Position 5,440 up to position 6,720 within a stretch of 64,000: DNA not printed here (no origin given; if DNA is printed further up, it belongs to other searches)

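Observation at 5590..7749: Three-gene operon of unknown proteins with atypical base composition inserted between ptsN and the macAB-like operon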

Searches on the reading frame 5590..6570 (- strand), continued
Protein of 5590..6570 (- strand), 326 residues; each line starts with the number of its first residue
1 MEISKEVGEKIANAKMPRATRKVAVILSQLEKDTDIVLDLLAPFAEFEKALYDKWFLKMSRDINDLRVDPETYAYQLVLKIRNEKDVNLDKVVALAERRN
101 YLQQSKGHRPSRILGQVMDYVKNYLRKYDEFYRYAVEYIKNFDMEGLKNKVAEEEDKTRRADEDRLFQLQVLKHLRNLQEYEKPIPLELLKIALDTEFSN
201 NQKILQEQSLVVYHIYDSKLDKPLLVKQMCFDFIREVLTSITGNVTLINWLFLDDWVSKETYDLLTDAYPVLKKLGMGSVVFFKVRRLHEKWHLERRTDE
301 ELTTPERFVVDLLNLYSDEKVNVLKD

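Call 71: find_encoding_contigs(protein=P0086, flank=7000, max_places=1)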
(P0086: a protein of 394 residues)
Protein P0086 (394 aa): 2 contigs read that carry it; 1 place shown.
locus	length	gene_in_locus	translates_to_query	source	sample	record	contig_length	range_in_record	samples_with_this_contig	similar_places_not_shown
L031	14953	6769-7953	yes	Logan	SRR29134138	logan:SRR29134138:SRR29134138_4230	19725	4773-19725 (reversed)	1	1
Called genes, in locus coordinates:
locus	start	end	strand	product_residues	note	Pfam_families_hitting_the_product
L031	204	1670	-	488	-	PF13598:DUF4139 (weak)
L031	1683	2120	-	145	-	PF06961:DUF1294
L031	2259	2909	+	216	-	-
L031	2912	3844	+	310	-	-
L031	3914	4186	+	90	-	-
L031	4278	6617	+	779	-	PF02190:LON_substr_bdg, PF08298:AAA_PrkA (weak), PF00004:AAA, PF07728:AAA_5, PF22667:Lon_lid, PF05362:Lon_C, PF13541:ChlI (weak)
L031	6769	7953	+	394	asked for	-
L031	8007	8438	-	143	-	-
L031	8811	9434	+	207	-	-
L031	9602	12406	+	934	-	PF00521:DNA_topoisoIV, PF03989:DNA_gyraseA_C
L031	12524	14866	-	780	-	PF00580:UvrD-helicase, PF01443:Viral_helicase1 (faint), PF13245:AAA_19, PF13604:AAA_30 (faint), PF13538:UvrD_C_2 (faint), PF13361:UvrD_C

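Call 75: search_protein_families(library=pfam, proteins=[P0078, P0079, P0085, P0086, P0087, P0083, P0065, P0072, P0088, P0084], max_evalue=0.01)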
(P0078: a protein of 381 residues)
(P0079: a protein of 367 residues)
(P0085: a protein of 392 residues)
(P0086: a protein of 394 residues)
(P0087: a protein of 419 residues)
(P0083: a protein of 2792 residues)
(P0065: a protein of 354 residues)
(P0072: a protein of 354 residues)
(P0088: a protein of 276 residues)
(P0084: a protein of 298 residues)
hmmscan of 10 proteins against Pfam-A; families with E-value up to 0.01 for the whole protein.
P0078 (381 aa): 0 families

P0079 (367 aa): 0 families

P0085 (392 aa): 0 families

P0086 (394 aa): 0 families

P0087 (419 aa): 0 families

P0083 (2792 aa): 9 families
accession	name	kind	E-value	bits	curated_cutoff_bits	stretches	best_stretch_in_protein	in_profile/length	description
PF24610.1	DUF7623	-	0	1214.7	27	29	91-147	6-62/64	Domain of unknown function (DUF7623)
PF24777.1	DUF7700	-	2.4e-10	40.7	25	0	354-417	41-104/115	Domain of unknown function (DUF7700)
PF24096.1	DUF7379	-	3.1e-09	37.5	33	0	448-473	39-64/191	Domain of unknown function (DUF7379)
PF00294.29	PfkB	-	4.1e-09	36.6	25.8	0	55-133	54-132/302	pfkB family carbohydrate kinase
PF19551.4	DUF6074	-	7.6e-05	23.3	27.2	0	105-137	39-71/83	Family of unknown function (DUF6074)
PF18495.6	VbhA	-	8.1e-05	23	25.9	0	18-33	17-32/47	Antitoxin VbhA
PF10280.14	Med11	-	9.9e-05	23.2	26.9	0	455-500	28-73/120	Mediator complex protein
PF04214.18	DUF411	-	0.00034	20.7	27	0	415-438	24-47/48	Protein of unknown function, DUF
PF07862.16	Nif11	-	0.00063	20.4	23.8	0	440-452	27-39/48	Nif11 domain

P0065 (354 aa): 0 families

P0072 (354 aa): 0 families

P0088 (276 aa): 0 families

P0084 (298 aa): 0 families
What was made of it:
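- Tried and rejected: Longer C homologues carry none (call 75).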

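Call 89: find_encoding_contigs(protein=P0051, flank=6000, max_places=1)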
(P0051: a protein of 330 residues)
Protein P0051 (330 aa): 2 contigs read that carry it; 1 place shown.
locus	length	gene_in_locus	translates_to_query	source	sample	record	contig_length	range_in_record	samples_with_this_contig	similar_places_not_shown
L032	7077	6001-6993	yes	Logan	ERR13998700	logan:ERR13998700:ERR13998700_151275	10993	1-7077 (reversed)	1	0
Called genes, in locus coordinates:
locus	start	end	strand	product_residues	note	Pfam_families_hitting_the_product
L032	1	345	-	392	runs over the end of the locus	PF19583:ODP, PF00258:Flavodoxin_1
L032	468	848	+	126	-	PF01475:FUR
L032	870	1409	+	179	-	PF00210:Ferritin (faint), PF02915:Rubrerythrin, PF23455:DUF7129 (weak), PF21349:RUBY_RBDX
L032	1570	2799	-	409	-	PF12704:MacB_PCD, PF02687:FtsX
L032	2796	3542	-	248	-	PF00005:ABC_tran, PF02463:SMC_N (weak), PF13304:AAA_21 (faint)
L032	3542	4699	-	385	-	PF25917:BSH_RND, PF25973:BSH_CzcB, PF26002:Beta-barrel_AprE (faint), PF25954:Beta-barrel_RND_2, PF25990:Beta-barrel_YknX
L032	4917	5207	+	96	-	-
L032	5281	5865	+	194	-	-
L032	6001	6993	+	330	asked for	-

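Call 90: find_encoding_contigs(protein=P0103, flank=6000, max_places=1)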
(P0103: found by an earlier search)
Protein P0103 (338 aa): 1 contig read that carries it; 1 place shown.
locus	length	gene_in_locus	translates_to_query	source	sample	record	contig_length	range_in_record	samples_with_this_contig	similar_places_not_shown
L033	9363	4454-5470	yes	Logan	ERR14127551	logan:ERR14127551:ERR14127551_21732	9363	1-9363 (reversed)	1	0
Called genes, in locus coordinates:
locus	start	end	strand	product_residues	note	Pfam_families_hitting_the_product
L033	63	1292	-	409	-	PF12704:MacB_PCD, PF02687:FtsX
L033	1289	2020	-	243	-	PF02463:SMC_N (faint), PF00005:ABC_tran, PF13304:AAA_21 (faint)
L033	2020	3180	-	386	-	PF25917:BSH_RND, PF25973:BSH_CzcB (weak), PF25876:HH_MFP_RND (faint), PF25940:LcnD_C (weak), PF25954:Beta-barrel_RND_2, PF25990:Beta-barrel_YknX, PF26002:Beta-barrel_AprE (weak)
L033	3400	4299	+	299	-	-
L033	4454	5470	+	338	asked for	-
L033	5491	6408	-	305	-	PF00551:Formyl_trans_N, PF02911:Formyl_trans_C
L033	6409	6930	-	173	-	PF01327:Pep_deformylase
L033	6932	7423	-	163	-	PF01029:NusB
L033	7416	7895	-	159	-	PF22811:Zn_ribbon_NrdR, PF03477:ATP-cone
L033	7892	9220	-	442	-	PF01225:Mur_ligase, PF08245:Mur_ligase_M, PF02875:Mur_ligase_C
